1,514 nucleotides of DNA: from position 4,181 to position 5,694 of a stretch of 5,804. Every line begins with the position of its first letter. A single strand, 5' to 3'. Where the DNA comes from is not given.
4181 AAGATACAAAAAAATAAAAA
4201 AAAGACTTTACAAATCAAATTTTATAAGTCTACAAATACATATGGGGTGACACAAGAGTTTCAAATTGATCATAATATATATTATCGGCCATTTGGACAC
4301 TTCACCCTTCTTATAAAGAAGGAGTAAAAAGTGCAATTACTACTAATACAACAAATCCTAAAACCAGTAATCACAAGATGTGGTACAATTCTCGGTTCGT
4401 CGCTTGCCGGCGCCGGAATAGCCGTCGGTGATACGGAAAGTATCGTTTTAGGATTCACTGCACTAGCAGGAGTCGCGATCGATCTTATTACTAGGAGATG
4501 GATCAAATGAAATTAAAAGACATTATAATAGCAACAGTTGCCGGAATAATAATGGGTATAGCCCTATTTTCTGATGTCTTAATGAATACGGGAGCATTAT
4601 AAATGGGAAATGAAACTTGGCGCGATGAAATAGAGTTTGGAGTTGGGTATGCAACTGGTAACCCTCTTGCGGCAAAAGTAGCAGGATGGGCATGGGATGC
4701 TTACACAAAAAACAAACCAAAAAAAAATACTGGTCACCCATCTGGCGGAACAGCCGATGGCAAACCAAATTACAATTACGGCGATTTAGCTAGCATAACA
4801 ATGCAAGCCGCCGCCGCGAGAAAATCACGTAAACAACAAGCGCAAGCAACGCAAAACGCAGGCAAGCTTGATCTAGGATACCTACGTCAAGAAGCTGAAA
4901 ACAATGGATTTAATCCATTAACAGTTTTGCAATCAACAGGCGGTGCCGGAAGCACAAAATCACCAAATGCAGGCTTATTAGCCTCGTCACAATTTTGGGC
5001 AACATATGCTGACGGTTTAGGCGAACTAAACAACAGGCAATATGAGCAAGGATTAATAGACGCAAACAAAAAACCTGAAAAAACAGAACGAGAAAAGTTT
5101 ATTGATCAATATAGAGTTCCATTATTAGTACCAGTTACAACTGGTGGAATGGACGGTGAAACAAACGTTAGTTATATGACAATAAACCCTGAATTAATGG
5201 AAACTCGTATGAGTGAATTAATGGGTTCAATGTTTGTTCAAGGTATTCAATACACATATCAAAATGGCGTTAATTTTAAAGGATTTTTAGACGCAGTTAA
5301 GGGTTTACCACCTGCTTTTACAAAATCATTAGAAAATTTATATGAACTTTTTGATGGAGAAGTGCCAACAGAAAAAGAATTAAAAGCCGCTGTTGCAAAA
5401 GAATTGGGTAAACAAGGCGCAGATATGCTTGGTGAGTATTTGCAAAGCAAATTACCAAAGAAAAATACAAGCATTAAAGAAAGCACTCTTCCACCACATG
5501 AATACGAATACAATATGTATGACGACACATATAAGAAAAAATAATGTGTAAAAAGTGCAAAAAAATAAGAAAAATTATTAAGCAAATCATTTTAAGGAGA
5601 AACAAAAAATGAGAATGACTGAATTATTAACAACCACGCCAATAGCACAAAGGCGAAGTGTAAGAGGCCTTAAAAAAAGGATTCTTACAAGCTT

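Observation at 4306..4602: Two unannotated, translationally coupled membrane-protein ORFs: a candidate holin module completing a holin/endolysin-style system in an ssDNA phage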

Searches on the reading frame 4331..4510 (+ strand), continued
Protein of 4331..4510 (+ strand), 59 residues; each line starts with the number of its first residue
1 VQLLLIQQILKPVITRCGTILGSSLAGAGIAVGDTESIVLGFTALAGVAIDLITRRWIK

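Call 85: fold_search(model_id=the predicted structure, library=viral)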
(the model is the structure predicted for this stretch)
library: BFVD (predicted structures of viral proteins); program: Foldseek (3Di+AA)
matches with E <= 10: 72; with E <= 0.001: 0
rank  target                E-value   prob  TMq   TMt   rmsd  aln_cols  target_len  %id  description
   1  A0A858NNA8            8.0e-01  0.72  0.66  0.54   2.9        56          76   21  (no name in the UniProt tables at hand)
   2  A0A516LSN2            1.3e+00  0.35  0.49  0.48   3.5        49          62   24  (no name in the UniProt tables at hand)
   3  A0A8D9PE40            1.4e+00  0.66  0.64  0.67   3.5        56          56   23  Holin [Corticoviridae sp.]
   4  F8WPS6                1.5e+00  0.72  0.76  0.71   1.9        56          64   21  (no name in the UniProt tables at hand)
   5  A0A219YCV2            2.0e+00  0.30  0.58  0.17   2.9        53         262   13  Uncharacterized protein [Aeromonas phage 65.2]
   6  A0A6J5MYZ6            2.7e+00  0.63  0.53  0.14   0.8        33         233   24  Uncharacterized protein (Fragment) [uncultured Caudovirales phage]
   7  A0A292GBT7            2.7e+00  0.41  0.65  0.32   3.0        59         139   19  (no name in the UniProt tables at hand)
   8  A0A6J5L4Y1            2.7e+00  0.30  0.60  0.29   4.2        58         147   19  DUF2061 domain-containing protein [uncultured Caudovirales phage]
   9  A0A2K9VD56            2.8e+00  0.35  0.67  0.70   2.3        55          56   13  Uncharacterized protein [Lactobacillus phage Semele]
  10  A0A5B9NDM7            2.8e+00  0.30  0.62  0.57   2.7        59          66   17  (no name in the UniProt tables at hand)
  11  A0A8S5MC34            3.1e+00  0.33  0.60  0.59   2.6        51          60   20  Uncharacterized protein [Podoviridae sp. ct53O25]
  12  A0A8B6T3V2            3.3e+00  0.63  0.56  0.06   0.6        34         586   12  (no name in the UniProt tables at hand)
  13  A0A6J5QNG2            3.3e+00  0.33  0.57  0.51   2.5        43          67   19  Uncharacterized protein [uncultured Caudovirales phage]
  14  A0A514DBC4            3.3e+00  0.20  0.55  0.60   2.8        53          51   23  Uncharacterized protein [Picornavirales sp.]
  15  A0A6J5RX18            3.5e+00  0.25  0.64  0.58   3.8        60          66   17  Uncharacterized protein [uncultured Caudovirales phage]
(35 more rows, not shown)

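Call 86: find_encoding_contigs(protein=P0133, flank=8000, max_places=2)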
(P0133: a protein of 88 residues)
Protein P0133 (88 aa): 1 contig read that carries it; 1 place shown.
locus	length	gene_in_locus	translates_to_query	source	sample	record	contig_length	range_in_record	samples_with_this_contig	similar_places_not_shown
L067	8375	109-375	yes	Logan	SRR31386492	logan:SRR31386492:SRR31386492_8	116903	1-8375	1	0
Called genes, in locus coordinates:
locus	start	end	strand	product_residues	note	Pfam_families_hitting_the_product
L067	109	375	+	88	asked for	PF23987:Phage_holin_10 (weak)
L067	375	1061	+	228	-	-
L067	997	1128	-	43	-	-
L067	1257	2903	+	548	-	-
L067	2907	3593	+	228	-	-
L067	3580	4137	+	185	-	-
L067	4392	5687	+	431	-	PF23343:REP_ORF2-G2P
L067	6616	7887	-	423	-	PF07690:MFS_1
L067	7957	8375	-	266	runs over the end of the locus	PF00941:FAD_binding_5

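Call 87: find_encoding_contigs(protein=P0197, flank=8000, max_places=2)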
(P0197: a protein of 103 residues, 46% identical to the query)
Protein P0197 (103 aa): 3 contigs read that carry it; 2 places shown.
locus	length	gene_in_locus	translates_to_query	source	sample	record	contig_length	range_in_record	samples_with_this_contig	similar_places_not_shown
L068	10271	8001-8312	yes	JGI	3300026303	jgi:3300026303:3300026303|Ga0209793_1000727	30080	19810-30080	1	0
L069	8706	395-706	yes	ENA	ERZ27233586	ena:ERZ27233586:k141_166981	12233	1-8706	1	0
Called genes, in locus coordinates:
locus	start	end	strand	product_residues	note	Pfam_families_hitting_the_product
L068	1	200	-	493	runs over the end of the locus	PF07364:DUF1485, PF07171:MlrC_C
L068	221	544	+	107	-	-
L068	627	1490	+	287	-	PF01418:HTH_6, PF01380:SIS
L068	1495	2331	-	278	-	PF00528:BPD_transp_1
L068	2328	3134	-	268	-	PF00005:ABC_tran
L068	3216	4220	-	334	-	PF04069:OpuAC, PF13379:NMT1_2, PF09084:NMT1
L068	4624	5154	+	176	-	PF02082:Rrf2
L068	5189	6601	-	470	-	PF17767:NAPRTase_N, PF04095:NAPRTase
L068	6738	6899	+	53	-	-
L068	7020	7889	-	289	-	PF00665:rve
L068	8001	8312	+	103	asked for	PF23987:Phage_holin_10 (faint)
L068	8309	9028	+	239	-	-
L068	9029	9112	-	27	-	-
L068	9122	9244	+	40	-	-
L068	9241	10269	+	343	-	?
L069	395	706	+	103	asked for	PF23987:Phage_holin_10 (faint)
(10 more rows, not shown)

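Call 88: find_encoding_contigs(protein=P0061, flank=8000, max_places=2)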
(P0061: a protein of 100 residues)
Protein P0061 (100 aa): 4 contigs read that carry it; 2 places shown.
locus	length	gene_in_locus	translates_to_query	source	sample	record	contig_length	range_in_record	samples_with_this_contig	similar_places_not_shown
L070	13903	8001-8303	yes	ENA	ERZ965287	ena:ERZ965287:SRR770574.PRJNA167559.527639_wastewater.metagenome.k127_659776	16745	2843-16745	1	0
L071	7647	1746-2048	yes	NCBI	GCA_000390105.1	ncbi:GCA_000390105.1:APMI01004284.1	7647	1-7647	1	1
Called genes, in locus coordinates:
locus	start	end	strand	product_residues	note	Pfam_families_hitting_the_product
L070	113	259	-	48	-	-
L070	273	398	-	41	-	-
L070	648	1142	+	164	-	PF01467:CTP_transf_like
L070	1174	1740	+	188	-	PF00160:Pro_isomerase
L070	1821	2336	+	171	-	PF00160:Pro_isomerase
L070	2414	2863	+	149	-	PF04657:DMT_YdcZ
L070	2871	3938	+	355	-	PF02547:Queuosine_synth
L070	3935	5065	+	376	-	PF01702:TGT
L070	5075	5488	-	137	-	PF16156:DUF4864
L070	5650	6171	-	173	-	PF13302:Acetyltransf_3, PF00583:Acetyltransf_1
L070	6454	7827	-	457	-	PF13518:HTH_28 (weak), PF13551:HTH_29, PF13565:HTH_32 (weak)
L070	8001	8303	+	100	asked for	-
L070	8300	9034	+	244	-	-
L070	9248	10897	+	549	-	-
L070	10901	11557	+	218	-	-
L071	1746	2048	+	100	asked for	-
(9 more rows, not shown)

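Call 89: find_encoding_contigs(protein=P0215, flank=8000, max_places=2)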
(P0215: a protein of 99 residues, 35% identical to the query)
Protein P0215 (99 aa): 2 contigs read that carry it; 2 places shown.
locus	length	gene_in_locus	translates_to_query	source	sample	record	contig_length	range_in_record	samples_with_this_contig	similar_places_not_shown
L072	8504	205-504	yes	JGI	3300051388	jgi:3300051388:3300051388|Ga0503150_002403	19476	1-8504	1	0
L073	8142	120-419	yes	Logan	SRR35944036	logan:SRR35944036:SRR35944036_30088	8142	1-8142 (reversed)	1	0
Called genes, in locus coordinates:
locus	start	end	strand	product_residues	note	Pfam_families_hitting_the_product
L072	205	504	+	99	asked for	-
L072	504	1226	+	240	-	-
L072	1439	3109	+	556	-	-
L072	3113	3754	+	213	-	-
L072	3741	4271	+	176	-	-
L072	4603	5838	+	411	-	PF23343:REP_ORF2-G2P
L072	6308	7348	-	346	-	PF01757:Acyl_transf_3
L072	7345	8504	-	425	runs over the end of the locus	PF04932:Wzy_C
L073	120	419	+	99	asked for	-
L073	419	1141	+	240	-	-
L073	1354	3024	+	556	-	-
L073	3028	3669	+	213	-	-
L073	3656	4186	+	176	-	-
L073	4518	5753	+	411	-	PF23343:REP_ORF2-G2P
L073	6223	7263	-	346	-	PF01757:Acyl_transf_3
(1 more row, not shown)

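Call 99: search_protein_families(library=phrogs, proteins=[P0029], max_evalue=0.05)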
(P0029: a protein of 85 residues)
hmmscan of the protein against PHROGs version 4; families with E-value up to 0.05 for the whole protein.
P0029 (85 aa): 0 families

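Call 120: find_related_loci(query=A6, collection=viral_contigs, flank=6000)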
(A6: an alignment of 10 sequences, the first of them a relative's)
Query A6 (88 aa) in viral_contigs; peptide patterns used: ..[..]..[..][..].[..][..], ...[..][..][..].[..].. (x = any residue, [..] = any of these).
44 stretches matched a pattern, but none encodes a relative of the query by tblastn (E <= 1e-3).

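Call 125: search_protein_families(library=pfam, proteins=[P0074, P0098, P0104, P0067, P0079, P0058, P0070, P0089, P0121, P0086], max_evalue=1)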
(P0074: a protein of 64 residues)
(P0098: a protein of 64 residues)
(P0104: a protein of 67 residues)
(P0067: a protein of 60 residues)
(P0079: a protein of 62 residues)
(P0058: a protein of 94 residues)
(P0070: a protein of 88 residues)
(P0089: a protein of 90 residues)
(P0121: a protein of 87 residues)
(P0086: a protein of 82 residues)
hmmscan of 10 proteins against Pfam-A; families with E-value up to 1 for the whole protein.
P0074 (64 aa): 0 families

P0098 (64 aa): 1 family
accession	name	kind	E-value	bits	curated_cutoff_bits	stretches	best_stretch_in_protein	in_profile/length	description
PF23987.1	Phage_holin_10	-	0.0019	18.6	27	1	13-50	7-42/52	Bacteriophage holin Pam3 gp28 family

P0104 (67 aa): 0 families

P0067 (60 aa): 1 family
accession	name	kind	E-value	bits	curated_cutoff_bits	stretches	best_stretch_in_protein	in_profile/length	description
PF14181.11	YqfQ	-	0.088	13.4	27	1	17-51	15-49/166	YqfQ-like protein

P0079 (62 aa): 0 families

P0058 (94 aa): 2 families
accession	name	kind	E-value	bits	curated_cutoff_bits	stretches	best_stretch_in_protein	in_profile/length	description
PF23987.1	Phage_holin_10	-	0.0033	17.8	27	1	16-62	4-47/52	Bacteriophage holin Pam3 gp28 family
PF04695.18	Pex14_N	-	0.1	12.7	23.2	1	30-46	29-45/46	Pex14 N-terminal domain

P0070 (88 aa): 2 families
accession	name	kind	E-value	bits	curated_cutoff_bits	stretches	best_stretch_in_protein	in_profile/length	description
PF12806.12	Acyl-CoA_dh_C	-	0.094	13.3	30.3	1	8-36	43-71/124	Acetyl-CoA dehydrogenase C-terminal like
PF02665.19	Nitrate_red_gam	-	0.14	12.2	22.9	1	28-71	70-113/217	Nitrate reductase gamma subunit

P0089 (90 aa): 0 families

P0121 (87 aa): 0 families

P0086 (82 aa): 2 families
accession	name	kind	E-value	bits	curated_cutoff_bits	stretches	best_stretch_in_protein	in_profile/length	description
PF23987.1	Phage_holin_10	-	0.016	15.7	27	1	13-51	4-43/52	Bacteriophage holin Pam3 gp28 family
PF11449.14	ArsP_2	-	0.061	12.9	32.5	1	24-73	95-142/359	Putative, 10TM heavy-metal exporter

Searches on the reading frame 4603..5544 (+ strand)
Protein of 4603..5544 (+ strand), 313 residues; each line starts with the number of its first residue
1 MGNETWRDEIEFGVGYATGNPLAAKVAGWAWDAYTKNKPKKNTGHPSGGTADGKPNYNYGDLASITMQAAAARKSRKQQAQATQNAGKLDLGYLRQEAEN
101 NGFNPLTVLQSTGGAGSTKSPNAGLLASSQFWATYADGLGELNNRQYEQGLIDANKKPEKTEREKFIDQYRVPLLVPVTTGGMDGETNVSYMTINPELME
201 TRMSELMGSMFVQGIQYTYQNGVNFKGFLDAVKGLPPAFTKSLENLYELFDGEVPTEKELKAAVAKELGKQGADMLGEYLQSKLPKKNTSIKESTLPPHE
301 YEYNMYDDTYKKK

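Call 3: search_protein_families(library=pfam, proteins=[window:4603-5544:+], max_evalue=0.1)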
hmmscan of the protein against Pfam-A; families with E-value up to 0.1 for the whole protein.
window:4603-5544:+ (313 aa): 0 families

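Call 4: search_protein_families(library=phrogs, proteins=[window:4603-5544:+], max_evalue=0.1)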
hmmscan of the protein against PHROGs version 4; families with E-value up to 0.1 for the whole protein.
window:4603-5544:+ (313 aa): 0 families

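Call 15: find_related_loci(query=window:4603-5544:+, collection=viral_contigs, flank=7000)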
Query window:4603-5544:+ (313 aa) in viral_contigs; peptide patterns used: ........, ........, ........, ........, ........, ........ (x = any residue, [..] = any of these).
10 stretches matched a pattern; 10 encode a relative of the query (tblastn E <= 1e-3); 10 distinct loci.
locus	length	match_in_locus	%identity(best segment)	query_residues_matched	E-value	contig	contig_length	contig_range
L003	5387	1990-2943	77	1-313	2e-161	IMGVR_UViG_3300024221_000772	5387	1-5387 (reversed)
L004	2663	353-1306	77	1-313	4e-169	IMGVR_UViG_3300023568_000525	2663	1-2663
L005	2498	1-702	100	80-313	6e-167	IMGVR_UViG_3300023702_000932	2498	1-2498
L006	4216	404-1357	77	1-313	6e-153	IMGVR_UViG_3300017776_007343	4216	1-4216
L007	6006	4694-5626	75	1-297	7e-144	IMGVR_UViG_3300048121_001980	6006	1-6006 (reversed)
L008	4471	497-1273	78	58-313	6e-131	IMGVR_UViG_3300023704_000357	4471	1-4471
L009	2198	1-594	98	116-313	5e-137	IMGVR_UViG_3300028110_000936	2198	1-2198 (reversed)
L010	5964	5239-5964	82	1-239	6e-127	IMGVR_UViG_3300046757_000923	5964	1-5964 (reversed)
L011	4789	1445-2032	54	17-223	2e-61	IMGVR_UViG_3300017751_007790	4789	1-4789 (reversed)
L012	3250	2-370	65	193-313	5e-47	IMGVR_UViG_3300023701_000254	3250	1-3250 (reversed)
